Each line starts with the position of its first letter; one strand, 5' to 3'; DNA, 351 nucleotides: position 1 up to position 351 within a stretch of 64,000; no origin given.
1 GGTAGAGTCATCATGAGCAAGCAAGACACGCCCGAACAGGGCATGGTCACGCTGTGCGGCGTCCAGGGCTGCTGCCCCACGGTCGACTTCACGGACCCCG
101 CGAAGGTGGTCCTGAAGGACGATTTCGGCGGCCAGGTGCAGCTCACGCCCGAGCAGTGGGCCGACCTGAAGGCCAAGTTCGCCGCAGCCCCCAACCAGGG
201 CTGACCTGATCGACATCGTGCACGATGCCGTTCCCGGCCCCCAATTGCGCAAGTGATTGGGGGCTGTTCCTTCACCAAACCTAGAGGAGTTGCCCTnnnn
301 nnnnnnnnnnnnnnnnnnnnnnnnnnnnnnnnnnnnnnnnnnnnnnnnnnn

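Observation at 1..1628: Cys-rich small ORF, hairpin and radical SAM/SPASM maturase: candidate peptide/protein modification cassette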

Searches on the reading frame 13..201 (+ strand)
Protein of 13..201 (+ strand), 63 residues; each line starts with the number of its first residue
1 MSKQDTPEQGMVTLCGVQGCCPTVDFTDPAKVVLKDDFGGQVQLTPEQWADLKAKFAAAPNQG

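Call 3: search_protein_families(library=pfam, proteins=[window:13-201:+], max_evalue=0.1)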
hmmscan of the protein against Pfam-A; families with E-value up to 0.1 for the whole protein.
window:13-201:+ (63 aa): 0 families

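Call 4: search_protein_families(library=ncbifam, proteins=[window:13-201:+], max_evalue=0.1)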
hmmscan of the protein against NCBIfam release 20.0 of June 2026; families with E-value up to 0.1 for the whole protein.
window:13-201:+ (63 aa): 0 families

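Call 7: find_encoding_contigs(protein=window:13-201:+, flank=10000, max_places=10)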
Protein window:13-201:+ (63 aa): 4 contigs read that carry it; 4 places shown.
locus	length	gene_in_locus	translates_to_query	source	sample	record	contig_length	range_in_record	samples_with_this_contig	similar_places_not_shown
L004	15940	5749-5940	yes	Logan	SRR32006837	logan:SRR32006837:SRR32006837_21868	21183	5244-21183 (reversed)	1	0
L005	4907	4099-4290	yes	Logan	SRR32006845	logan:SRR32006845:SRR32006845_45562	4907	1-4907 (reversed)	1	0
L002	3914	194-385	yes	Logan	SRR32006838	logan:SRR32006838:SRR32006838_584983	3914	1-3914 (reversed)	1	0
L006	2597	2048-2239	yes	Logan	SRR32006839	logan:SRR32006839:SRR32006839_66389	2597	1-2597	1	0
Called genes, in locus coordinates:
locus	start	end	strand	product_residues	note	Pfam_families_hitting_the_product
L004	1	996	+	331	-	?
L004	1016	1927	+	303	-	PF00231:ATP-synt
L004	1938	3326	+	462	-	PF02874:ATP-synt_ab_N, PF00006:ATP-synt_ab, PF22919:ATP-synt_VA_C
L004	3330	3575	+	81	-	PF02823:ATP-synt_DE_N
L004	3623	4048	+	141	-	-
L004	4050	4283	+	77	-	-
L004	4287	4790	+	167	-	-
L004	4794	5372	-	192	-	-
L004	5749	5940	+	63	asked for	-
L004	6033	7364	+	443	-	PF04055:Radical_SAM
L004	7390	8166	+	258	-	PF01048:PNP_UDP_1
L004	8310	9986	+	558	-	PF00005:ABC_tran, PF00006:ATP-synt_ab (faint), PF02463:SMC_N (faint), PF13555:AAA_29 (faint), PF01926:MMR_HSR1 (faint), PF12848:ABC_tran_Xtn (weak), PF00005:ABC_tran, PF13304:AAA_21 (weak), +1 more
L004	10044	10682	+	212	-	PF00485:PRK, PF13238:AAA_18 (weak)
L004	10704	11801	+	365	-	PF01926:MMR_HSR1, PF02421:FeoB_N, PF06071:YchF-GTPase_C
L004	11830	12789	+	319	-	PF18920:DUF5671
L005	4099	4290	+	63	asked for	-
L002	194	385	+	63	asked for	-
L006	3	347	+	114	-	?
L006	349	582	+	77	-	-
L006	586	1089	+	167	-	-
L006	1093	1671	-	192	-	-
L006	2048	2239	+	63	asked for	-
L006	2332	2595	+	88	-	?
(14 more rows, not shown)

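Call 10: find_homologous_proteins(query=window:13-201:+, max_evalue=0.01)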
Query window:13-201:+ (63 aa): 77 proteins with E <= 0.01 among 77 candidates.
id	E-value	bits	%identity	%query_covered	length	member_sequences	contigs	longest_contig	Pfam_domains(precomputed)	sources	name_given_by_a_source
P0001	8.1e-34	132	94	100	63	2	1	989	-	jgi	jgi:hypothetical protein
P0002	1.2e-26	109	76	100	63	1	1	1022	-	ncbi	-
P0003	3.6e-25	104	78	95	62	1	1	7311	-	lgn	-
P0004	1.1e-24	103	80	94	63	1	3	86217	-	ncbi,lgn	-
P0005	1.7e-24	102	71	100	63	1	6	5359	-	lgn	-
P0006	2.2e-24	102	76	92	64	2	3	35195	-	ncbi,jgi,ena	-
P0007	2.3e-24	102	78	94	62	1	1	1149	-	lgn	-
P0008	8.2e-24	100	73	98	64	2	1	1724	-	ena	-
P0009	1.2e-23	100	73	98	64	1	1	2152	-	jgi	-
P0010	1.7e-23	99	73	95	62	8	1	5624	-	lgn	-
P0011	2.2e-23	99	77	90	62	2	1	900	-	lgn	-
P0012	2.3e-23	99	68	98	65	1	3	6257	-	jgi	jgi:hypothetical protein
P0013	2.3e-23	99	73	98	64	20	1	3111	-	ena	-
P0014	2.8e-23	98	70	100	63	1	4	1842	-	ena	-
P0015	3.0e-23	98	71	98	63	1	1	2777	-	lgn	-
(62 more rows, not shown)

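Call 18: search_protein_families(library=pfam, alignment_id=A1, max_evalue=10)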
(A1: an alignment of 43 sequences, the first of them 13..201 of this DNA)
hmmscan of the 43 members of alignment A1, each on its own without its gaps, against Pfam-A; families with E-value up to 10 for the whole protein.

A. member 1, window:13-201:+ (63 aa): 1 family
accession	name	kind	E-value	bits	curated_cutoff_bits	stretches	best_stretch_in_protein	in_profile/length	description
PF14794.11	DUF4479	-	0.24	11.7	25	1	39-58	42-61/71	Domain of unknown function (DUF4479)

B. families by the number of members that match (of 43 scanned): 12 families
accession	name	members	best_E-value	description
PF24084.1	DUF7369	7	0.03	Domain of unknown function (DUF7369)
PF08329.16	ChitinaseA_N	5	0.058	Chitinase A, N-terminal domain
PF24465.1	Tri-helical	4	0.089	Tri-helical domain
PF24123.1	Myosin_VII_N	2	0.067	Myosin VII N-terminal beta barrel domain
PF23465.1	DUF7131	2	0.15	Domain of unknown function (DUF7131)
PF14794.11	DUF4479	2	0.21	Domain of unknown function (DUF4479)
PF13550.12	Phage-tail_3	1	0.057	Putative phage tail protein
PF18005.6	eIF3m_C_helix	1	0.079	eIF3 subunit M, C-terminal helix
PF11284.13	DUF3085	1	0.13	Protein of unknown function (DUF3085)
PF23492.1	bPH_9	1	0.17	Bacterial PH domain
PF00993.25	MHC_II_alpha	1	0.22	Class II histocompatibility antigen, alpha domain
PF10660.14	MitoNEET_N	1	0.31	Iron-containing outer mitochondrial membrane protein N-terminus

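Call 23: predict_structure(alignment_id=A1)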
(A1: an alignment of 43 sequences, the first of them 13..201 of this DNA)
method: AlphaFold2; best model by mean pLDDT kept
length: 63 residues; sequences in the alignment: 43
mean_pLDDT: 84.3   pTM: 0.65
mean pLDDT of the five models: 84.3, 83.9, 81.2, 80.9, 75.3
residues with pLDDT >= 90: 33; 70-90: 19; 50-70: 8; < 50: 3
segments of 3 or more residues with pLDDT < 50: none
pLDDT, mean of each block of 10 residues (from residue 1): 70 86 93 92 94 81 52
secondary structure, 60 per line:
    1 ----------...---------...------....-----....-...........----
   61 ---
elements in order: E11-13 E23-25 E32-35 E41-44 H46-56

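Call 35: search_protein_representatives(alignment_id=A1)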
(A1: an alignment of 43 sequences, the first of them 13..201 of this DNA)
Query: 43 sequences, 64 profile positions. Proteins with E-value up to 0.001 (for the whole library): 523; up to 1e-10: 80; up to 1e-30: 0. The best 150 are listed.
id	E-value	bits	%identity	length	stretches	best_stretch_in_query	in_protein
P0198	3.2e-26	106.9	-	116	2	5-58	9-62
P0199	2.3e-24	101.0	-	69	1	2-51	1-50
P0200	1.9e-23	98.0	-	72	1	4-60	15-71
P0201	2.8e-23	97.5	-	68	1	5-57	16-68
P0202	4.1e-22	93.8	-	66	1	3-63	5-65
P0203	8.0e-22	92.9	-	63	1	2-59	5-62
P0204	1.1e-21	92.5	-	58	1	4-55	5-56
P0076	2.3e-21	91.4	-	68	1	3-60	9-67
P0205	2.9e-21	91.1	-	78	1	3-60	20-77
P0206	1.6e-20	88.7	-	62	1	4-56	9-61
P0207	3.2e-20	87.7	-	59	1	2-58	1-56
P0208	6.8e-20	86.7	-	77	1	3-60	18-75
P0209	9.3e-20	86.2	-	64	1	5-57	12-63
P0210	1.3e-19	85.7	-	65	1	5-60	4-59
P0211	9.0e-19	83.1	-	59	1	9-59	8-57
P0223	3.9e-15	71.4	-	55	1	5-51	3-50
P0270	4.8e-11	58.3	-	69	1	5-59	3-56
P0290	5.2e-10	55.0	-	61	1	2-60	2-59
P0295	9.1e-10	54.2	-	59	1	11-58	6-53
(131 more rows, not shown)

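Call 39: find_homologous_proteins(query=A3, max_evalue=0.001)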
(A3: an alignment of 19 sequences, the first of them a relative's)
Query A3 (19 sequences) (50 aa, profile of the alignment): 171 proteins with E <= 0.001 among 407 candidates; the best 120 are listed.
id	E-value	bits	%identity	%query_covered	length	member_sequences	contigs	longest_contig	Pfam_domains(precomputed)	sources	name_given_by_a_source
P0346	2.2e-19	87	40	82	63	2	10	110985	-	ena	-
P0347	2.7e-19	86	50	84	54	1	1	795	-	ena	-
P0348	3.8e-19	86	45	84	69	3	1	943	-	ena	-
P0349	4.9e-19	86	54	92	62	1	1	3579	-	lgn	-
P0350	7.2e-19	85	45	80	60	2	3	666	-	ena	-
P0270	8.3e-19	85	43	84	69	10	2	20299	-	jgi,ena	jgi:hypothetical protein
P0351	1.6e-18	84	36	90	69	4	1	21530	-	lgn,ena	-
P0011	3.3e-18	83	43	86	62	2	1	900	-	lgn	-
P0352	4.7e-18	82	43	84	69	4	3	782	-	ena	-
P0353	5.3e-18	82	43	84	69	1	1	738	-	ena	-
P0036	5.5e-18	82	42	84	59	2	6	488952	-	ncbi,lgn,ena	-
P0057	5.6e-18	82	40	84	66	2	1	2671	-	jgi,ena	-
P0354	6.1e-18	82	40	84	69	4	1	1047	-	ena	-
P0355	7.3e-18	82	31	84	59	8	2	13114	-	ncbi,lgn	ncbi:MAG: hypothetical protein ACRDSZ_06260 [Pseudonocardiaceae bacterium]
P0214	8.2e-18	82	43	92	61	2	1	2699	-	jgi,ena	-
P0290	1.6e-17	81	39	88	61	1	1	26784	-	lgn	-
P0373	8.5e-17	78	42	86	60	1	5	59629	-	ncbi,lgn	ncbi:MAG: hypothetical protein ACRDQ4_14395 [Pseudonocardiaceae bacterium]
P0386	1.4e-15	75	64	88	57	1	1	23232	-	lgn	-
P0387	1.5e-15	74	30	80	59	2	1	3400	-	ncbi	ncbi:MAG: hypothetical protein ACRDQZ_02435 [Mycobacteriales bacterium]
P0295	1.7e-15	74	43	80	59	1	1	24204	-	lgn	-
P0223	1.7e-15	74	54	74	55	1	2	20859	-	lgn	-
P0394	6.0e-15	73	59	90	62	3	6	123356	-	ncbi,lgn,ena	ncbi:MAG: hypothetical protein AAB497_00885 [Patescibacteria group bacterium]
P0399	8.3e-15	72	32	88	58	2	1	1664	-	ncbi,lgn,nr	ncbi:MAG: DUF397 domain-containing protein [Nitriliruptorales bacterium]|nr:DUF397 domain-containing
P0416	3.4e-14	70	30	80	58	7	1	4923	-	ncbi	-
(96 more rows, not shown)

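Call 40: find_encoding_contigs(protein=P0290, flank=5000, max_places=2)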
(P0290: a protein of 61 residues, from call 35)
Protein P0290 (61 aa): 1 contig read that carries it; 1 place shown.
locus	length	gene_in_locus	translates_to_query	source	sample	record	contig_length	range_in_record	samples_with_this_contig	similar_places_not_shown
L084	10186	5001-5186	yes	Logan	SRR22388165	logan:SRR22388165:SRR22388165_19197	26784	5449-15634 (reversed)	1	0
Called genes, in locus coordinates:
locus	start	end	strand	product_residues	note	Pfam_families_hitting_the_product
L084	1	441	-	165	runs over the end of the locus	PF01195:Pept_tRNA_hydro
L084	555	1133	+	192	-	PF10502:Peptidase_S26, PF00717:Peptidase_S24 (faint)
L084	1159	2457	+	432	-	PF13393:tRNA-synt_His, PF00587:tRNA-synt_2b, PF13393:tRNA-synt_His, PF03129:HGTP_anticodon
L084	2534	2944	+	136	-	PF11969:DcpS_C, PF01230:HIT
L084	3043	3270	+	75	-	-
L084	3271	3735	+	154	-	PF09424:YqeY, PF02637:GatB_Yqey (weak)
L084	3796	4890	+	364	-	PF01926:MMR_HSR1, PF02421:FeoB_N (weak), PF06071:YchF-GTPase_C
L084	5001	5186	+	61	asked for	-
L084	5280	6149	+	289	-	PF01116:F_bP_aldolase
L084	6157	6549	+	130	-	PF00072:Response_reg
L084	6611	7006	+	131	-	PF00072:Response_reg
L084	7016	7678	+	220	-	PF01553:Acyltransferase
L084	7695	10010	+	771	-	PF01073:3Beta_HSD, PF01370:Epimerase, PF07993:NAD_binding_4, PF16363:GDP_Man_Dehyd, PF01209:Ubie_methyltran, PF13489:Methyltransf_23 (weak), PF08241:Methyltransf_11 (weak), PF13649:Methyltransf_25 (weak), +2 more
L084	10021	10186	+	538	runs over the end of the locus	PF16927:HisKA_7TM (weak), PF00512:HisKA, PF02518:HATPase_c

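Call 41: find_encoding_contigs(protein=P0295, flank=5000, max_places=2)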
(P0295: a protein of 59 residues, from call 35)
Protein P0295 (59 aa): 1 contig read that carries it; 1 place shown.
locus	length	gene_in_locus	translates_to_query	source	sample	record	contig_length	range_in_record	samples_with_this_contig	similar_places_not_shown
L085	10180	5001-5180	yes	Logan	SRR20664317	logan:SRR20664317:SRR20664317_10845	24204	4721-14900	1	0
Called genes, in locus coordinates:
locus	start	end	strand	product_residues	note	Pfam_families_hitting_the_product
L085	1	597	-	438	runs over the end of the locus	-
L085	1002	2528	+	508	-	PF14362:DUF4407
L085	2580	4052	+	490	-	PF13638:PIN_4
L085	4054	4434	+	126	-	-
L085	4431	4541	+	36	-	-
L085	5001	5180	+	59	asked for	-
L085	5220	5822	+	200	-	PF13671:AAA_33 (weak)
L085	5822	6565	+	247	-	-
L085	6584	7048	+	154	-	PF00293:NUDIX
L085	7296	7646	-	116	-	PF13744:HTH_37 (weak), PF13560:HTH_31, PF01381:HTH_3, PF13443:HTH_26 (faint)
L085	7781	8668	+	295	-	-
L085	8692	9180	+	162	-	-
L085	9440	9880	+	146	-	PF01381:HTH_3 (weak)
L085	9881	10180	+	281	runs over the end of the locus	-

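Call 42: find_encoding_contigs(protein=P0270, flank=5000, max_places=2)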
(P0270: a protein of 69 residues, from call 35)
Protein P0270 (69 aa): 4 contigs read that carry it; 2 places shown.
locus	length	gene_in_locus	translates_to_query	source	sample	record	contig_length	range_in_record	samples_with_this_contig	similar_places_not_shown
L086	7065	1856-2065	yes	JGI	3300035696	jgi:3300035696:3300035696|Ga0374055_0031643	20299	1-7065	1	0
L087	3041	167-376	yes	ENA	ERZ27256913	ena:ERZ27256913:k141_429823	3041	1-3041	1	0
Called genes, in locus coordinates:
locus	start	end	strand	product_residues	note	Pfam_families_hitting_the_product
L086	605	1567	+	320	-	-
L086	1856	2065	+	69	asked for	-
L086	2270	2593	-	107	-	-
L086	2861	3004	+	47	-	-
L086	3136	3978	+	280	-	PF21908:Cel124_C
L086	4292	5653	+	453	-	PF01566:Nramp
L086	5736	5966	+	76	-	-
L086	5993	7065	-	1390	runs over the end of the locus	-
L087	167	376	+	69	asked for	-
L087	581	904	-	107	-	-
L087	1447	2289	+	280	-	PF21908:Cel124_C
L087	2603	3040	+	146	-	?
